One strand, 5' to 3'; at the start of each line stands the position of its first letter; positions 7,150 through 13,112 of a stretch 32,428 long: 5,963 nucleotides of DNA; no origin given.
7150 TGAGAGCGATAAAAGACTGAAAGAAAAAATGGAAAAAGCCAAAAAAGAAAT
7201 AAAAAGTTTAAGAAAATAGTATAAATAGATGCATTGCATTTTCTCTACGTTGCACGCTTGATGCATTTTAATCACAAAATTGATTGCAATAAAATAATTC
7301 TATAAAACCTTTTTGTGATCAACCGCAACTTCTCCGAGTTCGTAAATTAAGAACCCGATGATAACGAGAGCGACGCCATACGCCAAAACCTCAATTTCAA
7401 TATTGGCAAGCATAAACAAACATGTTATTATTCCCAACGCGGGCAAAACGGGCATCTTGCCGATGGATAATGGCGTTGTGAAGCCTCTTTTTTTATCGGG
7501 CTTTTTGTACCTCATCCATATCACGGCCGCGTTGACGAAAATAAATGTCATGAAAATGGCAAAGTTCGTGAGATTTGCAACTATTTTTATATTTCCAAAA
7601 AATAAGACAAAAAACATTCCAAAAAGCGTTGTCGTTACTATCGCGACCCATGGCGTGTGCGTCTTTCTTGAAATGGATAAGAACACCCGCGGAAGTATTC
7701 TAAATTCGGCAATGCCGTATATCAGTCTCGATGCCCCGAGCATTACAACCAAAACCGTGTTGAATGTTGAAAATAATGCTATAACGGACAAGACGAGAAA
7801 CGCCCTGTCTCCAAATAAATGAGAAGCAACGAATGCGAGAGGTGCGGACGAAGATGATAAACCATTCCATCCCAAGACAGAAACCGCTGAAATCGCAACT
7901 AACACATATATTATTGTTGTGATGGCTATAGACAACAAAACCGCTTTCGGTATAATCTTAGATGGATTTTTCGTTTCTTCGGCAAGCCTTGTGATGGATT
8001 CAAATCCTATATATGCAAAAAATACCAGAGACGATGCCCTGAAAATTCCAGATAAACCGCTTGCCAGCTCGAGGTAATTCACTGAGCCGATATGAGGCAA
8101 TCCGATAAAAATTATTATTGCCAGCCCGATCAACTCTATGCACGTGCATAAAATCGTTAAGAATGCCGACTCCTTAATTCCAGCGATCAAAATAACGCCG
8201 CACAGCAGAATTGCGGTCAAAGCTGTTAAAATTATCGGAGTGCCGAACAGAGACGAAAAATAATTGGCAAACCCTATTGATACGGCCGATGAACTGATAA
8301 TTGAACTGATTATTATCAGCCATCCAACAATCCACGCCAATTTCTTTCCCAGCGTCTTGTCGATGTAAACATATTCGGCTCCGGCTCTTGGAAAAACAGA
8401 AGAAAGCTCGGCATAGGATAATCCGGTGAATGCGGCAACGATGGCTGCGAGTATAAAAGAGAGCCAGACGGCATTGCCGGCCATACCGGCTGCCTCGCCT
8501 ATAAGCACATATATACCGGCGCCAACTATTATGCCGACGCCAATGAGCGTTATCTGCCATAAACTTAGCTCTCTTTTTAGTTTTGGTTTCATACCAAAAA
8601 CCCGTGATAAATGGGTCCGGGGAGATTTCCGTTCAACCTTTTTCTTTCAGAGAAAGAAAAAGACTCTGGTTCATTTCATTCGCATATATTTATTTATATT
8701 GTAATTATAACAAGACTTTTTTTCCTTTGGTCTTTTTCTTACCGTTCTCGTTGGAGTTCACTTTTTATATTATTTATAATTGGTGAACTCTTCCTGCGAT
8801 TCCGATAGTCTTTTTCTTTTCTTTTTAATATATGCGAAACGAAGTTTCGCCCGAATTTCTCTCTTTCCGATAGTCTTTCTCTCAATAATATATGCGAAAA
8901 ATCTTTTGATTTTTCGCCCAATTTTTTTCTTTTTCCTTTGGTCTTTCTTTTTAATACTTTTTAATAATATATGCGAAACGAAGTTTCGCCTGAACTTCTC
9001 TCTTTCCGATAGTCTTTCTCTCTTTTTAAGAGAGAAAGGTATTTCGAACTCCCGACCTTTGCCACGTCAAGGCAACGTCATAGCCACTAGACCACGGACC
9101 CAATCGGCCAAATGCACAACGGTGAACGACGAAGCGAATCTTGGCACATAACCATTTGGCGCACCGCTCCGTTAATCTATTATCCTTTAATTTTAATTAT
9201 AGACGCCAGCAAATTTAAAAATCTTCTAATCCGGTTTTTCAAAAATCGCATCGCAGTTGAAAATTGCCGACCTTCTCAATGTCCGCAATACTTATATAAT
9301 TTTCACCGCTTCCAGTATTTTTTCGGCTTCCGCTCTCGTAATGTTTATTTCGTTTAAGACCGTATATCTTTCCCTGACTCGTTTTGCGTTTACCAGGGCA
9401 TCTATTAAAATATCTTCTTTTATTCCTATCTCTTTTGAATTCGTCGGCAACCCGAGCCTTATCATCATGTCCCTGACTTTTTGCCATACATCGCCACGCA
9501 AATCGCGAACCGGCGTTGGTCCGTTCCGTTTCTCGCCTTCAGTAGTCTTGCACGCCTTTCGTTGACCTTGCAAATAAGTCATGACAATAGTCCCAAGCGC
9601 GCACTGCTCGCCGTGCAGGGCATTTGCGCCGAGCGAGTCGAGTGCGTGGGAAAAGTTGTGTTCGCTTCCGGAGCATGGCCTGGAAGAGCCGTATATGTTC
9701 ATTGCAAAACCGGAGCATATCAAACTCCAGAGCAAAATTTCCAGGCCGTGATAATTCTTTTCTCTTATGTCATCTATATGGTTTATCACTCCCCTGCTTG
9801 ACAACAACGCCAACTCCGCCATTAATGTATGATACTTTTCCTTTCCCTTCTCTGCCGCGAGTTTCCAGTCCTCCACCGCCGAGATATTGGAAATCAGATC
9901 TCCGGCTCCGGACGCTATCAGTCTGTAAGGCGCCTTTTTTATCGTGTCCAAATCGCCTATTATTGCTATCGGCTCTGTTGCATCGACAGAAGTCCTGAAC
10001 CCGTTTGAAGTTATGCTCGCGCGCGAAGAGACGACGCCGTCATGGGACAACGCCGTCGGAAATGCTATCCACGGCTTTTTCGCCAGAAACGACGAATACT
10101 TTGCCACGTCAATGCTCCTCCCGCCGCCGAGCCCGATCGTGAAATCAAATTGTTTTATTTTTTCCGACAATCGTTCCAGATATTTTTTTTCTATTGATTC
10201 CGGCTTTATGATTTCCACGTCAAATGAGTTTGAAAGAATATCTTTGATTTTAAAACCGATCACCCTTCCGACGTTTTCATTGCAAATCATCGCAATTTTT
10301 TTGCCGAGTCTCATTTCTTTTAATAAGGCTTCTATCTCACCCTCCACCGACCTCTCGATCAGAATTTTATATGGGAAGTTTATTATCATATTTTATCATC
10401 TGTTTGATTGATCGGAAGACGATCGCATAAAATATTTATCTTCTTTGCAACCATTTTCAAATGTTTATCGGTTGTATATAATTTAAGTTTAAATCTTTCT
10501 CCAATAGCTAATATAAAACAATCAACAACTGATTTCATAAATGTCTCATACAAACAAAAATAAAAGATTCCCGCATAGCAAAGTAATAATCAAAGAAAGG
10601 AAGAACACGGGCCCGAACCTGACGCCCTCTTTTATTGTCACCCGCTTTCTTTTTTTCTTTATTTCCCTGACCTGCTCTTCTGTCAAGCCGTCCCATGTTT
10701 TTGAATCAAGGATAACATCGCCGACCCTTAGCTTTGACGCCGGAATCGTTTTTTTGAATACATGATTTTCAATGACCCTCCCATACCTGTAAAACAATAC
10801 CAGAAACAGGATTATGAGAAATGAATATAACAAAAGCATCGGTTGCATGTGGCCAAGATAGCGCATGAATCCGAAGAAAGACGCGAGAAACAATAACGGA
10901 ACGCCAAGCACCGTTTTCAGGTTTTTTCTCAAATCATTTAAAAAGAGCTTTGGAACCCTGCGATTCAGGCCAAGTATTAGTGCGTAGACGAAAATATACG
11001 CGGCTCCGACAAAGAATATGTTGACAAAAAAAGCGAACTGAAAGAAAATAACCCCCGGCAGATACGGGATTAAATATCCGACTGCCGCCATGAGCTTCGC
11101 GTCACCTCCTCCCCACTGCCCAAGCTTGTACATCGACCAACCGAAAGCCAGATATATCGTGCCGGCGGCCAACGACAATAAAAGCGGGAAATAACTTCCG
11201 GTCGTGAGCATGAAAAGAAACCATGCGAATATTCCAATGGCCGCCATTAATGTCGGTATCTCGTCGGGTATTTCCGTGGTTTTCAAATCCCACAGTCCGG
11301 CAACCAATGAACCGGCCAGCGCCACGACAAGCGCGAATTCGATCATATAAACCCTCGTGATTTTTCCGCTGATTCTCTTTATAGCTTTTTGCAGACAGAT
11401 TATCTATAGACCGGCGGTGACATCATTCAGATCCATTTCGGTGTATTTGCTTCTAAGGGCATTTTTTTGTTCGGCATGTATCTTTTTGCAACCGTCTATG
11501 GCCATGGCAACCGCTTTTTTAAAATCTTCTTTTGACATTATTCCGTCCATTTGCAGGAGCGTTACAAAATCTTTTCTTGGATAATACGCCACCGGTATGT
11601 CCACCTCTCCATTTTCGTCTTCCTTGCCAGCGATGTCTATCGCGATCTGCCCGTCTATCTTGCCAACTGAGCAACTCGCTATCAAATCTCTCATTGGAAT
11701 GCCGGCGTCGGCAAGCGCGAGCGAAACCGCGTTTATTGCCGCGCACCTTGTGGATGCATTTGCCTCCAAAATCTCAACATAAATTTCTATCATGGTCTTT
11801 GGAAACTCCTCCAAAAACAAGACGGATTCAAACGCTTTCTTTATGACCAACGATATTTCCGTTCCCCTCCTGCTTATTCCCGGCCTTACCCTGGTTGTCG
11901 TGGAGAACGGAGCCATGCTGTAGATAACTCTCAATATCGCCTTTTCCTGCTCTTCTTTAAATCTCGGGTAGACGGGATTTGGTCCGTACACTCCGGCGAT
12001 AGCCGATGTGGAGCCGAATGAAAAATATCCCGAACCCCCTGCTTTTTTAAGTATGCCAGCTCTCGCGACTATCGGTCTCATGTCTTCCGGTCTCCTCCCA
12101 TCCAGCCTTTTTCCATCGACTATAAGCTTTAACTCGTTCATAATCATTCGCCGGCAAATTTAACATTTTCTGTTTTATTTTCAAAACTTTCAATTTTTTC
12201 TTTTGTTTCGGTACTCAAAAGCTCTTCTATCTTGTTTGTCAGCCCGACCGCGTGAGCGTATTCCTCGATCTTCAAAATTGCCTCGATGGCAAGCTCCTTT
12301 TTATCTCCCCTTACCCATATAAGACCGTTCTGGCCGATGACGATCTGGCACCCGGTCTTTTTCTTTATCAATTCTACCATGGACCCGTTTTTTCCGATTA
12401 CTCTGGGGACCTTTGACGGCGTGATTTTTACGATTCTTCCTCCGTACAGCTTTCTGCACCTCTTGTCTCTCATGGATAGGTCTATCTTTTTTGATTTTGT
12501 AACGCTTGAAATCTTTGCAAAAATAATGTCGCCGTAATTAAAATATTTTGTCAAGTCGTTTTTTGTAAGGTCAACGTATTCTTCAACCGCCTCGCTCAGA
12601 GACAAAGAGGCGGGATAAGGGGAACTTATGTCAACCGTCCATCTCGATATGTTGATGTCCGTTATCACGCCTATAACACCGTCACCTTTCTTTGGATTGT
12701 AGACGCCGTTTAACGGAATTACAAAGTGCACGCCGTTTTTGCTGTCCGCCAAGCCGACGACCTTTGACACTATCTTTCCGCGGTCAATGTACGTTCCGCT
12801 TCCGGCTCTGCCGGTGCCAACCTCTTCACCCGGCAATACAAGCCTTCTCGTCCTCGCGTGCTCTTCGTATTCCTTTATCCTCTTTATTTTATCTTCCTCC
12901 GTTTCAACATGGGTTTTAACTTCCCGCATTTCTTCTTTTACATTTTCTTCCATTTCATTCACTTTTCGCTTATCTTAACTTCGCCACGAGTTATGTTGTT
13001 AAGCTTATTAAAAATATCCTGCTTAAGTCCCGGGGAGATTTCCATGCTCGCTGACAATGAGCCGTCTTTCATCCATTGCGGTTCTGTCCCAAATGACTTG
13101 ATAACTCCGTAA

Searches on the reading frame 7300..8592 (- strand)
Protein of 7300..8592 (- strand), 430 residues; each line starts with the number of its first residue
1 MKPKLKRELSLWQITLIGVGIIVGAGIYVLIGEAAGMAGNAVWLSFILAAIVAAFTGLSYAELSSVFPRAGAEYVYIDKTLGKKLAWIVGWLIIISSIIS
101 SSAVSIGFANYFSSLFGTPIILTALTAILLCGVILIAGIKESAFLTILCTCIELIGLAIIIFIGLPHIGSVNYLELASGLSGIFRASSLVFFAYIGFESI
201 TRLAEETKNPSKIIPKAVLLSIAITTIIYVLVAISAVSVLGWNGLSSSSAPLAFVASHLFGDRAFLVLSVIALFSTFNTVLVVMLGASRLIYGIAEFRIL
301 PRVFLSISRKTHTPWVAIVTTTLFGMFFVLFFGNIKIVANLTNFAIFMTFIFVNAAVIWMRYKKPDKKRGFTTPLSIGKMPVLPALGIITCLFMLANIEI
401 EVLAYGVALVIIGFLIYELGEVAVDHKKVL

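Call 10: search_protein_families(library=pfam, proteins=[window:7300-8592:-])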
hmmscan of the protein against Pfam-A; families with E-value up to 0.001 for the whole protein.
window:7300-8592:- (430 aa): 3 families
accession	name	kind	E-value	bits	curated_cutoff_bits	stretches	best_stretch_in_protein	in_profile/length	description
PF13520.12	AA_permease_2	-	3.6e-53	181.5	27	1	9-397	1-403/427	Amino acid permease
PF00324.27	AA_permease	-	2.3e-39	135.8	24.6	1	14-397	2-416/470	Amino acid permease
PF03845.19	Spore_permease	-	2.5e-15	56.6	23.4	1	9-252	2-246/321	Spore germination protein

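Call 74: find_encoding_contigs(protein=window:7300-8592:-, flank=3000, max_places=10)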
Protein window:7300-8592:- (430 aa): 5 contigs read that carry it; 5 places shown.
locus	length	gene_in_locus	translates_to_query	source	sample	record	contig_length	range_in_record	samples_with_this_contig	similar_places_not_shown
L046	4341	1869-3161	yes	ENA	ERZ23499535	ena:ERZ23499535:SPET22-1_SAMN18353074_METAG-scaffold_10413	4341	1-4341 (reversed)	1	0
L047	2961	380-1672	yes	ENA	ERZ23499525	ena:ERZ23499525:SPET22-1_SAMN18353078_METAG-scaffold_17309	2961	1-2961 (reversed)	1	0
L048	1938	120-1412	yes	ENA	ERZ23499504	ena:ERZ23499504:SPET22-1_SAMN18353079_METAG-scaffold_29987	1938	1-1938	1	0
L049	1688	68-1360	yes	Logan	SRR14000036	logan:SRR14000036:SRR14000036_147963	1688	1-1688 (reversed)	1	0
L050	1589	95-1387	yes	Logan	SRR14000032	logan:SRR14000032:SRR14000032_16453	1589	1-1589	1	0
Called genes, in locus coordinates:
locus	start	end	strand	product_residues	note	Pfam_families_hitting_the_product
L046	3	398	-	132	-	?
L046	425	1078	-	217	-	PF01694:Rhomboid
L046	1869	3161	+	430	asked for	PF00324:AA_permease, PF03845:Spore_permease, PF13520:AA_permease_2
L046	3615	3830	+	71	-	-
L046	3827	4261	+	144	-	PF01936:NYN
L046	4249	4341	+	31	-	?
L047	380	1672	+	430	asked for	PF00324:AA_permease, PF03845:Spore_permease, PF13520:AA_permease_2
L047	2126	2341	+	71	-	-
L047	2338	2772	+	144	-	PF01936:NYN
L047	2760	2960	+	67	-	?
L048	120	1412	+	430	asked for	PF00324:AA_permease, PF03845:Spore_permease, PF13520:AA_permease_2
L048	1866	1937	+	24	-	?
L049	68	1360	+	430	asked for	PF00324:AA_permease, PF03845:Spore_permease, PF13520:AA_permease_2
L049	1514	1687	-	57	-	?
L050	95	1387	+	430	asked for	PF00324:AA_permease, PF03845:Spore_permease, PF13520:AA_permease_2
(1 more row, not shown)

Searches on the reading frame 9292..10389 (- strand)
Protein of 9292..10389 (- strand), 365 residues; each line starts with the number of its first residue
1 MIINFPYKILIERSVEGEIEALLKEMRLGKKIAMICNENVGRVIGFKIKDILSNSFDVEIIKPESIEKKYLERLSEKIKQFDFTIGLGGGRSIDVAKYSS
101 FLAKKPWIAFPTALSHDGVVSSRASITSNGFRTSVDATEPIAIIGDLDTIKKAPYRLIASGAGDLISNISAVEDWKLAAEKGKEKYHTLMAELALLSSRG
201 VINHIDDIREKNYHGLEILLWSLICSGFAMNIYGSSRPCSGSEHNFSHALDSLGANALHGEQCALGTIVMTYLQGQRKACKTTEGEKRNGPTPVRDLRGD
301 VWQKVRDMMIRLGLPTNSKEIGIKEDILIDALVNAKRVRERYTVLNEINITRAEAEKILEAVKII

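Call 10: search_protein_families(library=pfam, proteins=[window:9292-10389:-])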
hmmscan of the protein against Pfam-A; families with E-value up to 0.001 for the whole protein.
window:9292-10389:- (365 aa): 2 families
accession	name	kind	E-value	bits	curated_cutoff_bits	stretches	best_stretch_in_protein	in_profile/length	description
PF13685.12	Fe-ADH_2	-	2.7e-29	102.6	28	1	12-154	3-149/149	Iron-containing alcohol dehydrogenase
PF00465.25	Fe-ADH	-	2.5e-08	34.1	31.3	1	7-128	2-145/168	Iron-containing alcohol dehydrogenase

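Call 14: find_encoding_contigs(protein=window:9292-10389:-, flank=10000, max_places=10)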
Protein window:9292-10389:- (365 aa): 12 contigs read that carry it; 8 places shown.
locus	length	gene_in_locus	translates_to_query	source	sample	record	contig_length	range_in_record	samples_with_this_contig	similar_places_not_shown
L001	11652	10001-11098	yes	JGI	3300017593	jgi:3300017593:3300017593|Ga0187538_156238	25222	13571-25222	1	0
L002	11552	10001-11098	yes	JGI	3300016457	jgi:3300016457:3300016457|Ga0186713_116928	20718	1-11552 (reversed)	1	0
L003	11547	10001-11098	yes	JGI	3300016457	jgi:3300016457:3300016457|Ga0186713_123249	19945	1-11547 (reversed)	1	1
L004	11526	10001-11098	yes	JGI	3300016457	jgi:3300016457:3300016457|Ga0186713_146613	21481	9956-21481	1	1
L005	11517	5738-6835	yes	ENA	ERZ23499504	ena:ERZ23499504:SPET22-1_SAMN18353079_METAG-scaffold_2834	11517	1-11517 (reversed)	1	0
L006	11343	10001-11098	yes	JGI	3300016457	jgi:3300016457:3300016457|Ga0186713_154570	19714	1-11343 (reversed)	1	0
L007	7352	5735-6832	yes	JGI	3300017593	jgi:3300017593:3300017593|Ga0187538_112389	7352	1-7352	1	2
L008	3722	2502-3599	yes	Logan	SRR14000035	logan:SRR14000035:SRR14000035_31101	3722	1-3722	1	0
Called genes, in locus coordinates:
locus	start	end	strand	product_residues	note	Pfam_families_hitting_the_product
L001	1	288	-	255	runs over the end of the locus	PF01513:NAD_kinase, PF20143:NAD_kinase_C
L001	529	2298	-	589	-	PF01326:PPDK_N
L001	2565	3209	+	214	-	PF05552:MS_channel_1st_1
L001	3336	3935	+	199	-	PF01902:Diphthami_syn_2_N, PF28410:Diphthami_syn_2_C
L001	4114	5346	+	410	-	PF02778:tRNA_int_endo_N, PF01974:tRNA_int_endo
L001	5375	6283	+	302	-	PF01380:SIS (weak)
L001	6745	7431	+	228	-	PF01172:SBDS_N, PF09377:SBDS_domain_II, PF20268:SBDS_C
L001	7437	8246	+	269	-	PF22625:ECR1_N_2 (weak), PF21262:RRP40_S1 (weak), PF21266:S1_RRP4, PF00013:KH_1, PF15985:KH_6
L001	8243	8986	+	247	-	PF01138:RNase_PH, PF03725:RNase_PH_C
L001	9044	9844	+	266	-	PF01478:Peptidase_A24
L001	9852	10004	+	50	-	-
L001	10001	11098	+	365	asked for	PF00465:Fe-ADH, PF13685:Fe-ADH_2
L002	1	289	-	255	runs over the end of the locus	PF01513:NAD_kinase, PF20143:NAD_kinase_C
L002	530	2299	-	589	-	PF01326:PPDK_N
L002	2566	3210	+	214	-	PF05552:MS_channel_1st_1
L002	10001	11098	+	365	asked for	PF00465:Fe-ADH, PF13685:Fe-ADH_2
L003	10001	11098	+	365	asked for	PF00465:Fe-ADH, PF13685:Fe-ADH_2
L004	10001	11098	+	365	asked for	PF00465:Fe-ADH, PF13685:Fe-ADH_2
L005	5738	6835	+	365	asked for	PF00465:Fe-ADH, PF13685:Fe-ADH_2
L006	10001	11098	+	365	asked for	PF00465:Fe-ADH, PF13685:Fe-ADH_2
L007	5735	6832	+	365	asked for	PF00465:Fe-ADH, PF13685:Fe-ADH_2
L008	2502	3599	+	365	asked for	PF00465:Fe-ADH, PF13685:Fe-ADH_2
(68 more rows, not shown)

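Call 31: find_homologous_proteins(query=window:9292-10389:-, max_evalue=1e-30)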
Query window:9292-10389:- (365 aa): 1439 proteins with E <= 1e-30 among 8000 candidates; the best 120 are listed.
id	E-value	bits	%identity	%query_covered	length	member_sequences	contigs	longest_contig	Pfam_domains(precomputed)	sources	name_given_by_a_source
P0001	5.3e-237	803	100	100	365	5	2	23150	PF13685.13,PF00465.26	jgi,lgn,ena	-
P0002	1.4e-150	519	67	100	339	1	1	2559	PF13685.13,PF00465.26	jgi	-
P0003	8.0e-149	513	67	100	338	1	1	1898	PF13685.13,PF00465.26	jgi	jgi:glycerol-1-phosphate dehydrogenase [NAD(P)+]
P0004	3.1e-147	508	66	100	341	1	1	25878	PF13685.13,PF00465.26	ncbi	ncbi:MAG: iron-containing alcohol dehydrogenase [Candidatus Aenigmatarchaeota archaeon]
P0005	6.8e-145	500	66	100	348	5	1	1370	PF13685.13,PF00465.26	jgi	-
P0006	1.1e-144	500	63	100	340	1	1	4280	PF13685.13,PF00465.26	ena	-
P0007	1.5e-142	493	65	100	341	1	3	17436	PF13685.13,PF00465.26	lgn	-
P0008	1.0e-141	490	64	100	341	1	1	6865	PF13685.13,PF00465.26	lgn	-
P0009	2.5e-141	489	63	100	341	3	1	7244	PF13685.13,PF00465.26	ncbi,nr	ncbi:MAG: iron-containing alcohol dehydrogenase [Candidatus Aenigmarchaeota archaeon]|nr:iron-contai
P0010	3.8e-141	488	64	100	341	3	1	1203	PF13685.13,PF00465.26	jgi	jgi:glycerol-1-phosphate dehydrogenase [NAD(P)+]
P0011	6.6e-141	487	63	100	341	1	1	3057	PF13685.13,PF00465.26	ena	-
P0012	1.5e-140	486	64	100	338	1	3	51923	PF13685.13,PF00465.26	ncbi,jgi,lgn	-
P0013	1.9e-139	482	63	100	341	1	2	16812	PF13685.13,PF00465.26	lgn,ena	-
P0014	3.5e-137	475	59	100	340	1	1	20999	PF13685.13,PF00465.26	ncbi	-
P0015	5.1e-133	461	60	100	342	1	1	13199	PF13685.13,PF00465.26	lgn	-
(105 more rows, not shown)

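Call 35: find_encoding_contigs(protein=P0004, flank=10000, max_places=2)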
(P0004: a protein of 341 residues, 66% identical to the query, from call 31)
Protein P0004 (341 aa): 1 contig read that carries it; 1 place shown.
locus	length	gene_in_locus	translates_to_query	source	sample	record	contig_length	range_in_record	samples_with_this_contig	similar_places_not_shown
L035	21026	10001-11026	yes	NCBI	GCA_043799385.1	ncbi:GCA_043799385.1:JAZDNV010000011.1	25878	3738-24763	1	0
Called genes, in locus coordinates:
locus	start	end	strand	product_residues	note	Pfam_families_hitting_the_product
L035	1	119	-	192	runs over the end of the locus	PF09335:VTT_dom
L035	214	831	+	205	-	PF00990:GGDEF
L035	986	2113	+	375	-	PF00742:Homoserine_dh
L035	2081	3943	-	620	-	PF08915:tRNA-Thr_ED, PF00587:tRNA-synt_2b, PF03129:HGTP_anticodon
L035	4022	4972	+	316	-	-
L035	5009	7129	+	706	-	PF00270:DEAD, PF04851:ResIII, PF22527:DEXQc_Suv3 (faint), PF00271:Helicase_C, PF20470:HTH_61, PF21280:Helicase_dom4_arc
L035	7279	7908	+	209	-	-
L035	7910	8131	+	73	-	-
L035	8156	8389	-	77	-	-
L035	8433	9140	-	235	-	PF01255:Prenyltransf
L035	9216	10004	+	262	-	PF01478:Peptidase_A24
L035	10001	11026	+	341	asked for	PF00465:Fe-ADH, PF13685:Fe-ADH_2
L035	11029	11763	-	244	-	PF01884:PcrB, PF00977:His_biosynth, PF01180:DHO_dh (weak)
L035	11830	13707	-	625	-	-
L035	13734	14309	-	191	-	PF09721:Exosortase_EpsH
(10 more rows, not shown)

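Call 36: find_encoding_contigs(protein=P0012, flank=10000, max_places=2)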
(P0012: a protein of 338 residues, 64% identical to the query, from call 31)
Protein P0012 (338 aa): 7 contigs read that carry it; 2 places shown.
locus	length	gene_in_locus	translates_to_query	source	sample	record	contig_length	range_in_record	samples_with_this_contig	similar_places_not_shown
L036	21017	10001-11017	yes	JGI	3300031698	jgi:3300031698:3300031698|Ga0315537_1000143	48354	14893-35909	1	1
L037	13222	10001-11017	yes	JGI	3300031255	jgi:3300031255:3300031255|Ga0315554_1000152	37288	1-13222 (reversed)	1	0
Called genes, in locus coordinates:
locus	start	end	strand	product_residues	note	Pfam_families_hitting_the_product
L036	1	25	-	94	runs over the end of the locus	-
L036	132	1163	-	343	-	PF01494:FAD_binding_3, PF05834:Lycopene_cycl (faint)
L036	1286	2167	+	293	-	-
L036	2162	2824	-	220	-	-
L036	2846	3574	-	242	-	PF13481:AAA_25 (weak), PF06745:ATPase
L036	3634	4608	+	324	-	PF00348:polyprenyl_synt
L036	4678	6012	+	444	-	-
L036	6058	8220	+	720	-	PF00270:DEAD, PF04851:ResIII, PF00271:Helicase_C (weak), PF20470:HTH_61 (weak), PF21280:Helicase_dom4_arc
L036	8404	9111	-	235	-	PF01255:Prenyltransf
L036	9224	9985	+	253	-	PF01478:Peptidase_A24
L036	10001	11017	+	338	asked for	PF00465:Fe-ADH, PF13685:Fe-ADH_2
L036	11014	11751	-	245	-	PF01884:PcrB, PF00478:IMPDH (faint), PF00977:His_biosynth, PF01180:DHO_dh (weak)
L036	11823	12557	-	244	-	-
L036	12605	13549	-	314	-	-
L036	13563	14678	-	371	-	PF23991:DUF7310 (faint)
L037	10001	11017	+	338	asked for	PF00465:Fe-ADH, PF13685:Fe-ADH_2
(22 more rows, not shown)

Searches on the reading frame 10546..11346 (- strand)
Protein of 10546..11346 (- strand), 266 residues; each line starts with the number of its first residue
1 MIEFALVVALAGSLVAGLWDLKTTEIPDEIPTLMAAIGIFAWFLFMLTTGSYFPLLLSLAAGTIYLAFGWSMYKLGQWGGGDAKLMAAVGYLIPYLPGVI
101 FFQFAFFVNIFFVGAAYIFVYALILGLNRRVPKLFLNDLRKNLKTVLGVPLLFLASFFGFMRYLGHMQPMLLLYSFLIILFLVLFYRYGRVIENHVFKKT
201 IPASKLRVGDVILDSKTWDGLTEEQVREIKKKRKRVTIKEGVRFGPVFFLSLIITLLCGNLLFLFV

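Call 10: search_protein_families(library=pfam, proteins=[window:10546-11346:-])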
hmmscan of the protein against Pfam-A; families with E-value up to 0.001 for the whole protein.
window:10546-11346:- (266 aa): 1 family
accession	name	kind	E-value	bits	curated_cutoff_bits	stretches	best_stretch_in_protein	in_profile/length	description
PF01478.23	Peptidase_A24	-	3.7e-10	40.6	26.5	1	9-112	3-102/104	Type IV leader peptidase family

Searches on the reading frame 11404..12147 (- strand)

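Call 10: search_protein_families(library=pfam, proteins=[window:11404-12147:-])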
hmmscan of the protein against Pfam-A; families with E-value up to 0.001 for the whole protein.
window:11404-12147:- (247 aa): 2 families
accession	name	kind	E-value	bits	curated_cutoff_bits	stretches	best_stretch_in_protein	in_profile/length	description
PF01138.27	RNase_PH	-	9.2e-32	110.6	25.5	1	23-151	2-130/130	3' exoribonuclease family, domain 1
PF03725.20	RNase_PH_C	-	3.3e-13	49.8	20.8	1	154-218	1-66/67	3' exoribonuclease family, domain 2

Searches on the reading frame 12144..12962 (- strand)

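Call 10: search_protein_families(library=pfam, proteins=[window:12144-12962:-])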
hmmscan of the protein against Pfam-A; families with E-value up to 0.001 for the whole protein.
window:12144-12962:- (272 aa): 6 families
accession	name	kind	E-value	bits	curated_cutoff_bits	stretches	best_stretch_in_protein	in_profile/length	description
PF15985.11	KH_6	-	2.1e-09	38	27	1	175-221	1-45/47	KH domain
PF21266.3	RRP4_S1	-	7.6e-09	36.1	27.3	1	88-151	2-71/73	RRP4, S1 domain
PF00013.35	KH_1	-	1.9e-08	34.4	21.5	1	178-229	4-64/66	KH domain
PF22625.2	ECR1_N_2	-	1.5e-06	28.3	27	1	39-84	1-50/51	Exosome RNA binding protein RRP4 N-terminal domain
PF21262.3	RRP40_S1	-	4e-06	27.1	27.1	1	88-163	1-71/83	Exosome complex component RRP40, S1 domain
PF14382.12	ECR1_N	-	0.00049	20.3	27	0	41-71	1-34/38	Exosome complex exonuclease RRP4 N-terminal region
